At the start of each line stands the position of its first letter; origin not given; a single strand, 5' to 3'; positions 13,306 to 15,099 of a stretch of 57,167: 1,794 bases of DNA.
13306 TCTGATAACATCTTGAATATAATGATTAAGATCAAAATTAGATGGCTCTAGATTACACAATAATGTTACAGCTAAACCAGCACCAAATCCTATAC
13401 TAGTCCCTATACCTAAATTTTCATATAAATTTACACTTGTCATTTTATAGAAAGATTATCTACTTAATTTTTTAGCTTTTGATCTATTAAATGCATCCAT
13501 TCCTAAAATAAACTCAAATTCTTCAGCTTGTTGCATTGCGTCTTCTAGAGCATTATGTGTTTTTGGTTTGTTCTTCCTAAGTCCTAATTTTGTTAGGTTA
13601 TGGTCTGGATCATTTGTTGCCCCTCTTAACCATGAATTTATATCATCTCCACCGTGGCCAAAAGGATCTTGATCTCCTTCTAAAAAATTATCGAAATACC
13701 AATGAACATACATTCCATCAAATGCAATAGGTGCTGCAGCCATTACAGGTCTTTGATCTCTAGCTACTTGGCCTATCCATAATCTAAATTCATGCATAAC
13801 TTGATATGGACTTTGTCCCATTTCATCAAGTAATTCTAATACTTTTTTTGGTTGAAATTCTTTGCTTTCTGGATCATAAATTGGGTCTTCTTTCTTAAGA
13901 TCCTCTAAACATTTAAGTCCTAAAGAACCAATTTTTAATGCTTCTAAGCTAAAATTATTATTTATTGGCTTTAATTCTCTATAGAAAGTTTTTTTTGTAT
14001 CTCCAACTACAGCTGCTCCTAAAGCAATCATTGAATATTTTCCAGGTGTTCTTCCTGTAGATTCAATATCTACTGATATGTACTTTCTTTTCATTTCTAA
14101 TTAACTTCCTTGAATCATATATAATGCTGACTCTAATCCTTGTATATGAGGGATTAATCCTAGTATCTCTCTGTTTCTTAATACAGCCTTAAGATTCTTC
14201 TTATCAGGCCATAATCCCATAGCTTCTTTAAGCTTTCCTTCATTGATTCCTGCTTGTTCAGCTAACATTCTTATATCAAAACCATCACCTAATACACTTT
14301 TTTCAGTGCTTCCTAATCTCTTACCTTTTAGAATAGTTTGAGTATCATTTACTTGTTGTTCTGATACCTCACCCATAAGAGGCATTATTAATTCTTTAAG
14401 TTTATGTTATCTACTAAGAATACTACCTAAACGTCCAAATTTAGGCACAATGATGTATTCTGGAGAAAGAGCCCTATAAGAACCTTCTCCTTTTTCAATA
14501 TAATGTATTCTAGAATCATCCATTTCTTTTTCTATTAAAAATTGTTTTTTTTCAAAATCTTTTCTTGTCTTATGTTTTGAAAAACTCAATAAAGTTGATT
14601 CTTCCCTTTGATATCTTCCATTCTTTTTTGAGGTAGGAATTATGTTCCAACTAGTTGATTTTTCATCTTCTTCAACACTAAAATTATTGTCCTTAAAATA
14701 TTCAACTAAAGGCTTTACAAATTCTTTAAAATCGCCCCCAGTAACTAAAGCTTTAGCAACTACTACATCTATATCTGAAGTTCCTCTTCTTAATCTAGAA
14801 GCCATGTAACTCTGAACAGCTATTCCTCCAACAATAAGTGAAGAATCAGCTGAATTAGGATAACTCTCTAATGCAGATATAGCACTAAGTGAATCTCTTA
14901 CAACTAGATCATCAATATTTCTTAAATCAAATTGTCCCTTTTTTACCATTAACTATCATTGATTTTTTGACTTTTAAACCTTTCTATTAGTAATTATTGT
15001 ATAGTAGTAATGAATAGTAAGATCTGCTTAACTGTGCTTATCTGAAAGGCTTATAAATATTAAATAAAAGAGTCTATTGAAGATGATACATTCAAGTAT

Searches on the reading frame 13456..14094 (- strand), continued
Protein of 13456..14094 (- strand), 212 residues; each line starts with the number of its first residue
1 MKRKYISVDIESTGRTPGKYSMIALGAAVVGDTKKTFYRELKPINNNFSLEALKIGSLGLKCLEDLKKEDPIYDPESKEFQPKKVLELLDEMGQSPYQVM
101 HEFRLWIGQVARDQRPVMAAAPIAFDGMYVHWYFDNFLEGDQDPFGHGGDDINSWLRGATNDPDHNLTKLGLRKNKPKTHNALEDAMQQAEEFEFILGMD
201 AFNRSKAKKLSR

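Call 81: get_annotated_region(hit=H1, flank=4000)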
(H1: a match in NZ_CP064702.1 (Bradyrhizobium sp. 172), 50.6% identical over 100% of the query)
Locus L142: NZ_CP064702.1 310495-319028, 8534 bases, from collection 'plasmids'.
description: Bradyrhizobium sp. 172 plasmid p172_1, complete sequence
organism: Bradyrhizobium sp. 172 (NCBI taxid 2782643)
taxonomy: Bacteria; Pseudomonadota; Alphaproteobacteria; Hyphomicrobiales; Nitrobacteraceae; Bradyrhizobium; Bradyrhizobium sp. 172
host: -; source: Acmispon strigosus,cell culture,root nodule; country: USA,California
typing (MOB-suite, as given by PLSDB): conjugative; relaxase MOBP; mating-pair formation MPF_T
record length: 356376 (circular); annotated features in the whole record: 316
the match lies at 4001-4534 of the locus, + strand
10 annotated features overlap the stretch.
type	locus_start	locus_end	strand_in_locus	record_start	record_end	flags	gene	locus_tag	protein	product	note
CDS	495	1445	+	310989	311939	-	-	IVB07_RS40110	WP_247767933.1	CBASS oligonucleotide cyclase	-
CDS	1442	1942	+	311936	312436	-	-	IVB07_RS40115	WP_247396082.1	hypothetical protein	-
CDS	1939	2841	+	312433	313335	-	-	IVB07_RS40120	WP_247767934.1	ATP-binding protein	-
CDS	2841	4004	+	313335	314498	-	-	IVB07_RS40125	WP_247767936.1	hypothetical protein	-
CDS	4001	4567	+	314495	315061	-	-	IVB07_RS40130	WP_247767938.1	3'-5' exonuclease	-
CDS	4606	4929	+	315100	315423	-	-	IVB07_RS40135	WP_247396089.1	helix-turn-helix transcriptional regulator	-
CDS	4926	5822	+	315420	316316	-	-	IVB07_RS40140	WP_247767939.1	ImmA/IrrE family metallo-endopeptidase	-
CDS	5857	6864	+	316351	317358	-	-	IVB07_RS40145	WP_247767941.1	HNH endonuclease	-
CDS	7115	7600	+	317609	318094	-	-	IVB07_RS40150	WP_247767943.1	hypothetical protein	-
CDS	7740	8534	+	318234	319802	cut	-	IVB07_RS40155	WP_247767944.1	hypothetical protein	-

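Call 82: get_annotated_region(hit=H14, flank=4000)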
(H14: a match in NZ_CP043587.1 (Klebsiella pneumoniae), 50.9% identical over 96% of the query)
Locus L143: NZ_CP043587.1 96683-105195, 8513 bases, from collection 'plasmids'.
description: Klebsiella pneumoniae subsp. ozaenae strain SCKP020151 plasmid p1_020151, complete sequence
organism: Klebsiella pneumoniae (NCBI taxid 574)
taxonomy: Bacteria; Pseudomonadota; Gammaproteobacteria; Enterobacterales; Enterobacteriaceae; Klebsiella; Klebsiella pneumoniae
host: -; source: Homo sapiens,Culture; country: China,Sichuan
typing (MOB-suite, as given by PLSDB): conjugative; replicon IncFIB,IncFII; relaxase MOBF,MOBF; mating-pair formation MPF_F
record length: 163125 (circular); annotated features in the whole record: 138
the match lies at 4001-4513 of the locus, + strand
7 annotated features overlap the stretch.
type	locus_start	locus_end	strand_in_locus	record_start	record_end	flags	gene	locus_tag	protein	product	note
CDS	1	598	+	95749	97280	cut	-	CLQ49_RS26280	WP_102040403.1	IS3-like element ISKpn38 family transposase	GO:0006313 - DNA transposition [Evidence IEA]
CDS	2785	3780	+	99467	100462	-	-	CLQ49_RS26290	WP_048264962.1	IS110 family transposase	-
CDS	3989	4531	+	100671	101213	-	-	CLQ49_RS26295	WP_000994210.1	3'-5' exonuclease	-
CDS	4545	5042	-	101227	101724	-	-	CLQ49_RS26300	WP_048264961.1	Mov34/MPN/PAD-1 family protein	-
CDS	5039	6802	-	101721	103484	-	-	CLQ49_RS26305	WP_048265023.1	ThiF family adenylyltransferase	-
CDS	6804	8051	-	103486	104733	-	-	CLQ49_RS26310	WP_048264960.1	nucleotidyltransferase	-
CDS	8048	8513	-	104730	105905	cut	-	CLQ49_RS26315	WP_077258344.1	SAVED domain-containing protein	-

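Call 83: get_annotated_region(hit=H2, flank=4000)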
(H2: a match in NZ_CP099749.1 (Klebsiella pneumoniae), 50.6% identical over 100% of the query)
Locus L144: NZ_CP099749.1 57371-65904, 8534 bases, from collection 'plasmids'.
description: Klebsiella pneumoniae strain 806883-10-2019 plasmid p806883-10-2019a, complete sequence
organism: Klebsiella pneumoniae (NCBI taxid 573)
taxonomy: Bacteria; Pseudomonadota; Gammaproteobacteria; Enterobacterales; Enterobacteriaceae; Klebsiella; Klebsiella pneumoniae
host: -; source: Homo sapiens,Rectal swab; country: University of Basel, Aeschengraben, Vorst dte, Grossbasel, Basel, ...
typing (MOB-suite, as given by PLSDB): conjugative; replicon IncFIB; relaxase MOBH; mating-pair formation MPF_T
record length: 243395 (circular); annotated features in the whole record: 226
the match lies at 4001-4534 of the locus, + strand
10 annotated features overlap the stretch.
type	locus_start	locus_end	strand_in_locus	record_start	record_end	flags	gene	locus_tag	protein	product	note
CDS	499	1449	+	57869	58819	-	-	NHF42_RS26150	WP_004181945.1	CBASS oligonucleotide cyclase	-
CDS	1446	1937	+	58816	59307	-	-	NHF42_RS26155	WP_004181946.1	hypothetical protein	-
CDS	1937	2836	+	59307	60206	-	-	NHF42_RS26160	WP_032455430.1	ATP-binding protein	-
CDS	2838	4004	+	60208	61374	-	-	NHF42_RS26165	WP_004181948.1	hypothetical protein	-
CDS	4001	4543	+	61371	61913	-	-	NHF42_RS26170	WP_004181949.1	3'-5' exonuclease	-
CDS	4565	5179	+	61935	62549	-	-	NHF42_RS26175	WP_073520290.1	hypothetical protein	-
CDS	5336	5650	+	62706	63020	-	-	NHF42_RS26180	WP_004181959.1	hypothetical protein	-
CDS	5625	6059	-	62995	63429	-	-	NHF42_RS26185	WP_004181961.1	hypothetical protein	-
CDS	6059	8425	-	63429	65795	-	-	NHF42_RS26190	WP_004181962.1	hypothetical protein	-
CDS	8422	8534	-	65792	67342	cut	-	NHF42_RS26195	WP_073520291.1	site-specific integrase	GO:0015074 - DNA integration [Evidence IEA]; GO:0006310 - DNA recombination [Evidence IEA]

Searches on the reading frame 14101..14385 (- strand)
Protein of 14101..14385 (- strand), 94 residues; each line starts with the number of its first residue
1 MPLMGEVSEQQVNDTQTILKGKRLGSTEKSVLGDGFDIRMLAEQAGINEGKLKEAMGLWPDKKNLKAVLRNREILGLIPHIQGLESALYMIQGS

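Call 4: search_protein_families(library=pfam, proteins=[window:14101-14385:-], max_evalue=1)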
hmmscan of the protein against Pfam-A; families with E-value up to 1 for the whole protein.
window:14101-14385:- (94 aa): 0 families

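Call 5: search_protein_families(library=padloc, proteins=[window:14101-14385:-], max_evalue=1)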
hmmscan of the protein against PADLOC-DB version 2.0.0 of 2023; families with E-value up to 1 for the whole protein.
window:14101-14385:- (94 aa): 0 families

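Call 6: search_protein_families(library=phrogs, proteins=[window:14101-14385:-], max_evalue=1)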
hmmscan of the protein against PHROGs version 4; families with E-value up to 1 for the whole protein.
window:14101-14385:- (94 aa): 0 families

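Call 7: search_protein_families(library=ncbifam, proteins=[window:14101-14385:-], max_evalue=1)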
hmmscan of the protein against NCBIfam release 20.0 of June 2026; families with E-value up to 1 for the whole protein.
window:14101-14385:- (94 aa): 0 families

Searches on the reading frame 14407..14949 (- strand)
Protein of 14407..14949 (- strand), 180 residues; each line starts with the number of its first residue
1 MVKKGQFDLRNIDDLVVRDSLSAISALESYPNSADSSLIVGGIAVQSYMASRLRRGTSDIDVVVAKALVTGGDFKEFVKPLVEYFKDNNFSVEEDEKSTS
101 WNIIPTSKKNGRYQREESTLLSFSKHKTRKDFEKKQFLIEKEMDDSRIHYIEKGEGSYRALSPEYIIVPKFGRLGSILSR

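Call 4: search_protein_families(library=pfam, proteins=[window:14407-14949:-], max_evalue=1)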
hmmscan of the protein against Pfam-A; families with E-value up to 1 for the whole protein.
window:14407-14949:- (180 aa): 1 family
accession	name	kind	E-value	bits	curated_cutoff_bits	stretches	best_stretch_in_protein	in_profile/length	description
PF03763.18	Remorin_C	-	0.027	14.7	29.7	1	95-154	4-62/107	Remorin, C-terminal region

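Call 5: search_protein_families(library=padloc, proteins=[window:14407-14949:-], max_evalue=1)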
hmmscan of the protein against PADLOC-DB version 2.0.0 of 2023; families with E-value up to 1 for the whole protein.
window:14407-14949:- (180 aa): 0 families

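Call 6: search_protein_families(library=phrogs, proteins=[window:14407-14949:-], max_evalue=1)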
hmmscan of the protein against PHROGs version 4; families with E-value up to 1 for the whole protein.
window:14407-14949:- (180 aa): 2 families
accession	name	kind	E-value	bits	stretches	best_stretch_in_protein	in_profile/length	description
phrog_3754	-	unknown function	0.14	13.4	1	47-134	10-103/145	-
phrog_4657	-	unknown function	0.16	12.9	1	73-146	105-189/221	-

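Call 7: search_protein_families(library=ncbifam, proteins=[window:14407-14949:-], max_evalue=1)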
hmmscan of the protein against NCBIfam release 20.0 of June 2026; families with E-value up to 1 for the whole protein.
window:14407-14949:- (180 aa): 1 family
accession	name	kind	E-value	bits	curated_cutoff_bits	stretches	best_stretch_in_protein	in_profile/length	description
NF041811.1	Avs1c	equivalog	0.13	12.5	70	1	127-152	5-30/63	AVAST type 1 anti-phage system protein Avs1c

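Call 12: find_homologous_proteins(query=window:14407-14949:-, max_evalue=0.001)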
Query window:14407-14949:- (180 aa): 1 proteins with E <= 0.001 among 85 candidates.
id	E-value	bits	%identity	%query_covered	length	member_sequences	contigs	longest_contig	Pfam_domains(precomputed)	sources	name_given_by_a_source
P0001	3.6e-110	383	100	99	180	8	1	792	-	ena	-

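Call 22: search_solved_structures(query=window:14407-14949:-, max_evalue=10, show_alignments=3)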
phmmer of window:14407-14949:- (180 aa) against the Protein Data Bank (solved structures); distinct sequences matched with E-value up to 10: 1.
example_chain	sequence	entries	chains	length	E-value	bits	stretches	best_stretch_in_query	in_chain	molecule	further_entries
6z1p_AR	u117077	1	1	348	8.3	9.4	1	50-139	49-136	mL103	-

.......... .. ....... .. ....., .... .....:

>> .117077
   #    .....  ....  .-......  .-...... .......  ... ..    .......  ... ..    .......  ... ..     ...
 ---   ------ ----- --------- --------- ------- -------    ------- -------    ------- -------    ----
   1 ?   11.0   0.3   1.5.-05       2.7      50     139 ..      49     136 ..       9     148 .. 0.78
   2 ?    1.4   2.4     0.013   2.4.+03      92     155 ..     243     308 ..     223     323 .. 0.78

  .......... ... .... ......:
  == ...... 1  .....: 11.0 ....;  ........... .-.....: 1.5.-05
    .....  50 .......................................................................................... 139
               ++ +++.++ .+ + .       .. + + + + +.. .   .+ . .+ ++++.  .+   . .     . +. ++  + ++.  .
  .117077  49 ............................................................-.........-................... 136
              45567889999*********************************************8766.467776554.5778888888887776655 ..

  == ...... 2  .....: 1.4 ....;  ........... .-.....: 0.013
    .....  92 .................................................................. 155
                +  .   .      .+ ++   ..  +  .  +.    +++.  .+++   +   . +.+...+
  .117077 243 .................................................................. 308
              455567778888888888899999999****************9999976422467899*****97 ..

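Call 31: find_encoding_contigs(protein=window:14407-14949:-, flank=10000, max_places=10)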
Protein window:14407-14949:- (180 aa): 13 contigs read that carry it; 10 places shown.
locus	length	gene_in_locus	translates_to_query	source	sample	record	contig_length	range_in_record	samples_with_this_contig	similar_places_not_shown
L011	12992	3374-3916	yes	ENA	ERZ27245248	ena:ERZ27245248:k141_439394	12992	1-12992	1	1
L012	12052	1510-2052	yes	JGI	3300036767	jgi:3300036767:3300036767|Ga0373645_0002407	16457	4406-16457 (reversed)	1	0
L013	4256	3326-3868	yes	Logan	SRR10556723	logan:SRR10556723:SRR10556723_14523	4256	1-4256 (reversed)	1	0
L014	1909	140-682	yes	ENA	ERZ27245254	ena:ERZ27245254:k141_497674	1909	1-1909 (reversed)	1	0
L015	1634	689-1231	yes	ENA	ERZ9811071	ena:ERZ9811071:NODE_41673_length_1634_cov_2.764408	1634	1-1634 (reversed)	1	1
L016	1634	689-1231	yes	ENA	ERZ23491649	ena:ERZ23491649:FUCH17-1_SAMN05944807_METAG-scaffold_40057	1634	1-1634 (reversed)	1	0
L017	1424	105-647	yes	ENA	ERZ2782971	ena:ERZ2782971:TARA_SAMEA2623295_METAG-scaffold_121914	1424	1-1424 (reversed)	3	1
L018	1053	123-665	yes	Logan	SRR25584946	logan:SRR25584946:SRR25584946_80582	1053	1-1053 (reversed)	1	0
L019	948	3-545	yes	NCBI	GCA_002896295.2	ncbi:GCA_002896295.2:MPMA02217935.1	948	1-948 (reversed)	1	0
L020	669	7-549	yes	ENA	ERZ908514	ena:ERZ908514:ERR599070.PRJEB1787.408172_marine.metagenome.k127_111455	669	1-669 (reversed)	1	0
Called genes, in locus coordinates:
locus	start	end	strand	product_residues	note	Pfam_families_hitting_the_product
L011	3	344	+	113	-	?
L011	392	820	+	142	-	-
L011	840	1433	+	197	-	-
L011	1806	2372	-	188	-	-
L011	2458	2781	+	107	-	-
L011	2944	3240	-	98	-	-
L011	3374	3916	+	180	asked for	-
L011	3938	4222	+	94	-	-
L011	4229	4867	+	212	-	-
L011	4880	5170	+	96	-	-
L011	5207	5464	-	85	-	-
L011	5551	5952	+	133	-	-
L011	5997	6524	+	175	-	-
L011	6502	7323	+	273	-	PF13495:Phage_int_SAM_4, PF00589:Phage_integrase, PF22823:MrpR_C_cat (weak)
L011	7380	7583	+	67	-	-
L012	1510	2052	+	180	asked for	-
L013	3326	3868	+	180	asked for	-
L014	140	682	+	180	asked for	-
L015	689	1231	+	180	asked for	-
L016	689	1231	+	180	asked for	-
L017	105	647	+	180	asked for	-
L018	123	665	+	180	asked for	-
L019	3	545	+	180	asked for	?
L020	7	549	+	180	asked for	-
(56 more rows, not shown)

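Call 32: search_protein_representatives(protein=window:14407-14949:-)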
Query: 180 residues. Proteins with E-value up to 0.001 (for the whole library): 66; up to 1e-10: 31; up to 1e-30: 2. The best 66 are listed.
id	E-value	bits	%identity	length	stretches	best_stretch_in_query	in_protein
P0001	1.2e-110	383.0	100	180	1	1-179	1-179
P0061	1.1e-32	129.5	39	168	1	2-174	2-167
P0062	2.3e-29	118.6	42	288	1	3-179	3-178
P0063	6.2e-23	97.7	40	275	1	7-178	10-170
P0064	9.1e-23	97.2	37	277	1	5-178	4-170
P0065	1.7e-22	96.3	39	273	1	6-175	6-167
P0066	6.7e-22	94.3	35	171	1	5-175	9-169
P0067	7.4e-22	94.2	36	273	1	3-175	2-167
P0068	2.4e-21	92.5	37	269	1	6-173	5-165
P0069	3.2e-21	92.1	36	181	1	6-179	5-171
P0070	1.7e-20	89.8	35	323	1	3-178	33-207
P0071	4.4e-20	88.4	38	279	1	11-178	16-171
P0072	8.7e-20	87.5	34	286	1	2-177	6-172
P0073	3.9e-19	85.3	36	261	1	3-174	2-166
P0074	5.3e-19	84.9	34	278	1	7-175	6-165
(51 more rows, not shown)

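Call 58: find_encoding_contigs(protein=P0062, flank=5000, max_places=3)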
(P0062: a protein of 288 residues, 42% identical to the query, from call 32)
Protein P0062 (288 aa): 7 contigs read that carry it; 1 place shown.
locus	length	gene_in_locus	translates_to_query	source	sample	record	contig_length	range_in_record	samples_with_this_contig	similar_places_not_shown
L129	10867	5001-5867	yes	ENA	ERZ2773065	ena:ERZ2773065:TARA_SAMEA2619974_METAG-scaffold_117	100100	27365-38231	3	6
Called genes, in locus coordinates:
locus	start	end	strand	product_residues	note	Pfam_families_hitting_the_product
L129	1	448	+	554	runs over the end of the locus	PF03485:Arg_tRNA_synt_N, PF00750:tRNA-synt_1d, PF01921:tRNA-synt_1f (faint), PF05746:DALR_1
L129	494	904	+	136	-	-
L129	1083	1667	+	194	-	PF08279:HTH_11 (weak)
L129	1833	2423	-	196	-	PF08279:HTH_11 (faint)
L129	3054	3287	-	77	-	-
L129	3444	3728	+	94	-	-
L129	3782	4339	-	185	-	-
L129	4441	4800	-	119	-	-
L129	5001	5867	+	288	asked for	-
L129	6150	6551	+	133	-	-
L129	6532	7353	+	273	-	PF13495:Phage_int_SAM_4, PF00589:Phage_integrase, PF22823:MrpR_C_cat (weak)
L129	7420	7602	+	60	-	-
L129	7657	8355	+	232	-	PF20143:NAD_kinase_C (weak)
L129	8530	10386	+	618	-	PF00270:DEAD (faint), PF04851:ResIII (weak), PF06733:DEAD_2, PF00271:Helicase_C (weak), PF13307:Helicase_C_2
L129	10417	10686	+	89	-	PF14333:DUF4389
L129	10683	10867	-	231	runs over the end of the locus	PF09754:PAC2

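Call 59: find_encoding_contigs(protein=P0061, flank=5000, max_places=3)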
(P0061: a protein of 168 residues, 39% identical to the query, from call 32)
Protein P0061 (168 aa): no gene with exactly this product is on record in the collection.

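Call 68: search_protein_families(library=pfam, proteins=[L129:5001-5867:+], max_evalue=0.01)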
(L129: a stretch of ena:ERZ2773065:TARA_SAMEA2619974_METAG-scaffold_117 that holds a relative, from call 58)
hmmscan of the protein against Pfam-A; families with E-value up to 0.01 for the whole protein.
L129:5001-5867:+ (288 aa): 0 families

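Call 85: find_encoding_contigs(protein=P0066, flank=4000, max_places=3)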
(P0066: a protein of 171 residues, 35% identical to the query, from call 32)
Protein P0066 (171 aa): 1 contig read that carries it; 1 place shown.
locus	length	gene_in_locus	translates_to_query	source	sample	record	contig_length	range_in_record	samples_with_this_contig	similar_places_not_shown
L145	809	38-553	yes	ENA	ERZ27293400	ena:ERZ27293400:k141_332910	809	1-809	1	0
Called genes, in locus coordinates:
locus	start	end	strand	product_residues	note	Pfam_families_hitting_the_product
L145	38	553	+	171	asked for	-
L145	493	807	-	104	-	?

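Call 86: find_encoding_contigs(protein=P0069, flank=4000, max_places=3)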
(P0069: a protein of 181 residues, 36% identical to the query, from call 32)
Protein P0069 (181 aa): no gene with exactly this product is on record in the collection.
